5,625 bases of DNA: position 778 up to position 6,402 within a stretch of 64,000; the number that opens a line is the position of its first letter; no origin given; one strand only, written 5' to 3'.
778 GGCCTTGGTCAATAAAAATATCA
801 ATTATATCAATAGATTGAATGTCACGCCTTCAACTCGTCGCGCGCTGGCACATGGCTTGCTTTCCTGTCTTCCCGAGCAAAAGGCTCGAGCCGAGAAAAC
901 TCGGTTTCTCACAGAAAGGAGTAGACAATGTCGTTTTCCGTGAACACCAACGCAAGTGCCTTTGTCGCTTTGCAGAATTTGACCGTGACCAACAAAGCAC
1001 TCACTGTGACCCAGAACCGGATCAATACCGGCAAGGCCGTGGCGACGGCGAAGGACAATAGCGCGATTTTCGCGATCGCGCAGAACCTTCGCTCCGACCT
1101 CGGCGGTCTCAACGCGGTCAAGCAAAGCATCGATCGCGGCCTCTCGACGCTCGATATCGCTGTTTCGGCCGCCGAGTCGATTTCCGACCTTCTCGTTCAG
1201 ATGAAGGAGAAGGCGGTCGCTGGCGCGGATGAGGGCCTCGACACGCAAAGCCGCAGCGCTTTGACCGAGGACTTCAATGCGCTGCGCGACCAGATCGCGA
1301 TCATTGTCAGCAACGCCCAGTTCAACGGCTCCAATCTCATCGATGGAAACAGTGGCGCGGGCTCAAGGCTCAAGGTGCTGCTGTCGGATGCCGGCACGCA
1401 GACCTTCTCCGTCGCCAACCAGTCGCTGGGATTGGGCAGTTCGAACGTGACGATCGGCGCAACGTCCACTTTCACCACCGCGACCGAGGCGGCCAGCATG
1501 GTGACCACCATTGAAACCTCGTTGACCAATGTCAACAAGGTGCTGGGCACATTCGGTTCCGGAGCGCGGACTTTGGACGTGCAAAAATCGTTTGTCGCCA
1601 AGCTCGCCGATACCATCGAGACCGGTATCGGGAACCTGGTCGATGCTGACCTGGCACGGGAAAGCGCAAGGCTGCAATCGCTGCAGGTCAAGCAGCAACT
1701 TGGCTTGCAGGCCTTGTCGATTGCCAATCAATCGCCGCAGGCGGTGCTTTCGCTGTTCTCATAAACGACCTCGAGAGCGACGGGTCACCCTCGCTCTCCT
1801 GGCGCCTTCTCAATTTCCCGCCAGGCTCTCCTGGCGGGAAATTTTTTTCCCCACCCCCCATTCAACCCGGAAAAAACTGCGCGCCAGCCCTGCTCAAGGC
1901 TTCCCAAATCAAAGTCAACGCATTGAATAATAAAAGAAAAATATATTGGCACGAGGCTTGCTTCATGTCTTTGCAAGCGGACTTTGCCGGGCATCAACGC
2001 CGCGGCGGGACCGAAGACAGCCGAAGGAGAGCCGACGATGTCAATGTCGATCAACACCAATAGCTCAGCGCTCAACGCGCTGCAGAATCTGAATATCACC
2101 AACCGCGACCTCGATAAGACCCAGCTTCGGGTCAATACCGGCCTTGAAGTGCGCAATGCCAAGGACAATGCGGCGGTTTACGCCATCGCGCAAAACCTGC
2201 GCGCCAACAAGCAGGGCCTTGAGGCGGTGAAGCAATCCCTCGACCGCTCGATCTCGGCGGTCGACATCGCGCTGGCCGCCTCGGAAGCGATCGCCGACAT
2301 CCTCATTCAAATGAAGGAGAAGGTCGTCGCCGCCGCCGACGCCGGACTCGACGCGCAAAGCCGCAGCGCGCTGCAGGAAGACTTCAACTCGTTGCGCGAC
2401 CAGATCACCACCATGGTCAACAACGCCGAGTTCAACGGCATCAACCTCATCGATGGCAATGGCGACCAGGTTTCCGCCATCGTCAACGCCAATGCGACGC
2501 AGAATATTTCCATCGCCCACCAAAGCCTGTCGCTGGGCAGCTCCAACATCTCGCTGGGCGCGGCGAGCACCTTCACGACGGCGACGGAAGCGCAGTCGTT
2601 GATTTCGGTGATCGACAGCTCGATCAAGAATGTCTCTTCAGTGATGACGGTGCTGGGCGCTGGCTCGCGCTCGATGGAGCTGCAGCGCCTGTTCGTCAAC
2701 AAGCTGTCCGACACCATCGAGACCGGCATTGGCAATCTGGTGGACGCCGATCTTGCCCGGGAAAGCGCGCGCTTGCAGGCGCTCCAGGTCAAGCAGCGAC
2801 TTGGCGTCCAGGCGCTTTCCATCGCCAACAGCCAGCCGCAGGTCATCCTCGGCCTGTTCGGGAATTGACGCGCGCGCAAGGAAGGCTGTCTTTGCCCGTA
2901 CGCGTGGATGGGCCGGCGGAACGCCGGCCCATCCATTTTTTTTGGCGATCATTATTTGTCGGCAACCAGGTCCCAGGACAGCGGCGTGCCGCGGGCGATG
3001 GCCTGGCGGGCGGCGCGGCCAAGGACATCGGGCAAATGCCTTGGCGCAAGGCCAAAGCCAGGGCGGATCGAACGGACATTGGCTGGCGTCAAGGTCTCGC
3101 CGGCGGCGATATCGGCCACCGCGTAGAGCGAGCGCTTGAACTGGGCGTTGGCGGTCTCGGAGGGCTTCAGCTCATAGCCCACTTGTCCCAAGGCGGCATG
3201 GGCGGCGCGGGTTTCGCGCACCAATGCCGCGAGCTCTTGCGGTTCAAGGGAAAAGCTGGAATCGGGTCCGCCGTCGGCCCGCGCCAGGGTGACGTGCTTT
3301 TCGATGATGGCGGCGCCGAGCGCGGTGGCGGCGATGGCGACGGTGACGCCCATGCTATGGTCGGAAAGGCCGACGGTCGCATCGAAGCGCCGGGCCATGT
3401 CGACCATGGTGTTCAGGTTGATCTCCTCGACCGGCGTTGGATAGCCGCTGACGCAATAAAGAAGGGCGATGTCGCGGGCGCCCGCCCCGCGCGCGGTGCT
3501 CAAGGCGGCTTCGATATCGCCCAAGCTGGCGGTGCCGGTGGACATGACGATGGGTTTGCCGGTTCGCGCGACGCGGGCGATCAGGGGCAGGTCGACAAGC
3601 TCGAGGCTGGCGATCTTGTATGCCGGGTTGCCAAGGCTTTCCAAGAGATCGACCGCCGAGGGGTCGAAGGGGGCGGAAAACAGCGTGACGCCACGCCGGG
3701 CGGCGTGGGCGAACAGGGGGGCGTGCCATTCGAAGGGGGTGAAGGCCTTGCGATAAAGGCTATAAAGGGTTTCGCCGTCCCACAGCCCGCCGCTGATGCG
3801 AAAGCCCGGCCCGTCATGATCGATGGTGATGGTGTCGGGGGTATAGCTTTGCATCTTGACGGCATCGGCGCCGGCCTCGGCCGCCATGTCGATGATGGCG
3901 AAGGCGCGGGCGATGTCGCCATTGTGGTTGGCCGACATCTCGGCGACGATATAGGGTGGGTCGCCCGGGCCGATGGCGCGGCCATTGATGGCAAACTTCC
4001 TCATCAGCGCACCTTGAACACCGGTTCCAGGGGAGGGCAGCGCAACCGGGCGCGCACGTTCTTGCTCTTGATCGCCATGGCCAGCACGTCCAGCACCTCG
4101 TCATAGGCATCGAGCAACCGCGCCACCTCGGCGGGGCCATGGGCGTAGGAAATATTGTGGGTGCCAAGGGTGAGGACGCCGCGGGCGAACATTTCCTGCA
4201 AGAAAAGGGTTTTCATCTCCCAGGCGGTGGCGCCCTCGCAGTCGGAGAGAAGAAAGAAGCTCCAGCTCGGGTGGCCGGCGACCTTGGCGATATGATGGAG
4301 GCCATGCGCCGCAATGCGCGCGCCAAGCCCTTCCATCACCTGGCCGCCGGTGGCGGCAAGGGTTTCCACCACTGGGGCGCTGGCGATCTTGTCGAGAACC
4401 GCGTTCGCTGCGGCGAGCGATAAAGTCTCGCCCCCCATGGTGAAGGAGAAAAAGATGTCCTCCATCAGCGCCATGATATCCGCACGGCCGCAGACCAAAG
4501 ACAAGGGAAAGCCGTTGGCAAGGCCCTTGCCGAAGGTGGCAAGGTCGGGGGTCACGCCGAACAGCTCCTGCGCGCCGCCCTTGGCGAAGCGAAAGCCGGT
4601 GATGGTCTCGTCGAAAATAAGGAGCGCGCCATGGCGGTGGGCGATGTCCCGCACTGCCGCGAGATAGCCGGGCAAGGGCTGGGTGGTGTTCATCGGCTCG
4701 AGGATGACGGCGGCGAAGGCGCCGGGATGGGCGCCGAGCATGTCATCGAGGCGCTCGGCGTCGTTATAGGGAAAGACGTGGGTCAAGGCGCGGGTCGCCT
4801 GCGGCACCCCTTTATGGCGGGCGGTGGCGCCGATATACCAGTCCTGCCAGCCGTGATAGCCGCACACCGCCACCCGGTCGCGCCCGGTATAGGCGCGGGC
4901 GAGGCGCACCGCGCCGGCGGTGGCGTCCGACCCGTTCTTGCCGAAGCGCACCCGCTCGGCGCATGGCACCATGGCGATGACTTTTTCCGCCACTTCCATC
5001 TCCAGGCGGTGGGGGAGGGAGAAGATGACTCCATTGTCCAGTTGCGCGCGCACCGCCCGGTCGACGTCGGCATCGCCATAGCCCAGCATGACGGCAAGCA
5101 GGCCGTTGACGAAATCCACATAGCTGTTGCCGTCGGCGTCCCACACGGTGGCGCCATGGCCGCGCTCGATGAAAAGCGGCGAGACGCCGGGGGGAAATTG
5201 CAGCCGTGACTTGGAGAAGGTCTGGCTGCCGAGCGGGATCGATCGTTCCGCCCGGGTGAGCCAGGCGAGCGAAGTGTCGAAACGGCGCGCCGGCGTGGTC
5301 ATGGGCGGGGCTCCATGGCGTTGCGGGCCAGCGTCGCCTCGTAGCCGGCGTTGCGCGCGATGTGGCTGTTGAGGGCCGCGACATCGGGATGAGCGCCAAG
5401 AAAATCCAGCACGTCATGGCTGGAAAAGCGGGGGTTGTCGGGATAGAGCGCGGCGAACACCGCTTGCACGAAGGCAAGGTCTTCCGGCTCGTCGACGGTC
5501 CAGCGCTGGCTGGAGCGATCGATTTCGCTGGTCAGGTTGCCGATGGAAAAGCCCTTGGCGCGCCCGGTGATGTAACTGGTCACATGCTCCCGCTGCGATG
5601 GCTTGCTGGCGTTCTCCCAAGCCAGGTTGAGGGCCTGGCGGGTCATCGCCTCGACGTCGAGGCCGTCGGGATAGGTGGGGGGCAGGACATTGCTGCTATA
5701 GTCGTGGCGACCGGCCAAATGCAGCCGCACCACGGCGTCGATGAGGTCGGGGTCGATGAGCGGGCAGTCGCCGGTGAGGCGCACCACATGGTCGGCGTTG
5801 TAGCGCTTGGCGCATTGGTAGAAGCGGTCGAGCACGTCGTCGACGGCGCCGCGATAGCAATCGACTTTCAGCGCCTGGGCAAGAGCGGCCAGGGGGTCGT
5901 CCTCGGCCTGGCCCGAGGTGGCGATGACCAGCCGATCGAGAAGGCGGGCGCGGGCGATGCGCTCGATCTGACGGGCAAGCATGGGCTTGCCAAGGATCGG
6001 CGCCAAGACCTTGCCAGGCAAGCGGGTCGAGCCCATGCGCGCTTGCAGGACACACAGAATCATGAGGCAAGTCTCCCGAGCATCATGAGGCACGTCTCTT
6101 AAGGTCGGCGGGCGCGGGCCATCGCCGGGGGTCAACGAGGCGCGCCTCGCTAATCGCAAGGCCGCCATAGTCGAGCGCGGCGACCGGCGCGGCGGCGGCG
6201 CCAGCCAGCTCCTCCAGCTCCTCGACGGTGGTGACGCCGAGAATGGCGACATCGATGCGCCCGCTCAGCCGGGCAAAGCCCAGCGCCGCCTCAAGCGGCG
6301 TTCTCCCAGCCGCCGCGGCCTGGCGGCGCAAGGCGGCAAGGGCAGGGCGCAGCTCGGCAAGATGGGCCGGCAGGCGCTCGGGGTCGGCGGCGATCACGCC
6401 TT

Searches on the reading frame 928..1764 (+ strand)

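Call 75: search_protein_families(library=pfam, proteins=[window:928-1764:+], max_evalue=0.001)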
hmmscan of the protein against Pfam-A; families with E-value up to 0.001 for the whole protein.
window:928-1764:+ (278 aa): 2 families
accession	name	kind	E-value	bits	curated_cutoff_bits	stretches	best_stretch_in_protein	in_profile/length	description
PF00669.25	Flagellin_N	-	1.6e-27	96.7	26.6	1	5-141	1-137/139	Bacterial flagellin N-terminal helical region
PF00700.27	Flagellin_C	-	2.5e-15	57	23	1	193-277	2-86/86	Bacterial flagellin C-terminal helical region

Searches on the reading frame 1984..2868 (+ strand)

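Call 75: search_protein_families(library=pfam, proteins=[window:1984-2868:+], max_evalue=0.001)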
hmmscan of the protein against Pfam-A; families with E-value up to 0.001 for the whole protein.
window:1984-2868:+ (294 aa): 2 families
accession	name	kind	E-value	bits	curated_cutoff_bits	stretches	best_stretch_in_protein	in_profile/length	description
PF00669.25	Flagellin_N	-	8.3e-30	104.1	26.6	1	23-159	1-137/139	Bacterial flagellin N-terminal helical region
PF00700.27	Flagellin_C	-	2.4e-14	53.8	23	1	208-291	2-85/86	Bacterial flagellin C-terminal helical region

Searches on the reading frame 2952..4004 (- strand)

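Call 75: search_protein_families(library=pfam, proteins=[window:2952-4004:-], max_evalue=0.001)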
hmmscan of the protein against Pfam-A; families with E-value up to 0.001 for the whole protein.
window:2952-4004:- (350 aa): 2 families
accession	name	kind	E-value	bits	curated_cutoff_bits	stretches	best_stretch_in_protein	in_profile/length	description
PF03102.20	NeuB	-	1.3e-83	280.6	22.1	1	37-275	1-239/241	NeuB family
PF08666.17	SAF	-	1.7e-13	51.3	21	1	291-347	2-62/63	SAF domain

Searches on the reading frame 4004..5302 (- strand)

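Call 75: search_protein_families(library=pfam, proteins=[window:4004-5302:-], max_evalue=0.001)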
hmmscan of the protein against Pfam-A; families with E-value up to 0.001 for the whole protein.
window:4004-5302:- (432 aa): 1 family
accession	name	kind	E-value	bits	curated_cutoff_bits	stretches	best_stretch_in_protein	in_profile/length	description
PF00202.27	Aminotran_3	-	2.1e-47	162.1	30.5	1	42-383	10-376/403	Aminotransferase class-III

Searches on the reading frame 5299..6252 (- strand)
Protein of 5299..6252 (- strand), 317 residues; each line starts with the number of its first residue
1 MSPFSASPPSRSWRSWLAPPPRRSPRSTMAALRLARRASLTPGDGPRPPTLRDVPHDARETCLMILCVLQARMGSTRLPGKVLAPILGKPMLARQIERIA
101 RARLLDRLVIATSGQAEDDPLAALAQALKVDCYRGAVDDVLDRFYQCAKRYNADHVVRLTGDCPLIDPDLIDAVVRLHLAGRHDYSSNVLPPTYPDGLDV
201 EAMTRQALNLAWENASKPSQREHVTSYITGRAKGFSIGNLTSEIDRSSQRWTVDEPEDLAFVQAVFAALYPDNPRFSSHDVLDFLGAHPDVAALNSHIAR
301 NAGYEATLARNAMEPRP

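Call 75: search_protein_families(library=pfam, proteins=[window:5299-6252:-], max_evalue=0.001)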
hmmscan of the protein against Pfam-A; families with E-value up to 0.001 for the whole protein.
window:5299-6252:- (317 aa): 2 families
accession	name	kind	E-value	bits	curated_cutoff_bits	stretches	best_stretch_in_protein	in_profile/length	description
PF02348.25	CTP_transf_3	-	7.6e-28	98.2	22.6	1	67-236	2-170/217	Cytidylyltransferase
PF12804.13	NTP_transf_3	-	1.4e-08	35.5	27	1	72-178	11-111/160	MobA-like NTP transferase domain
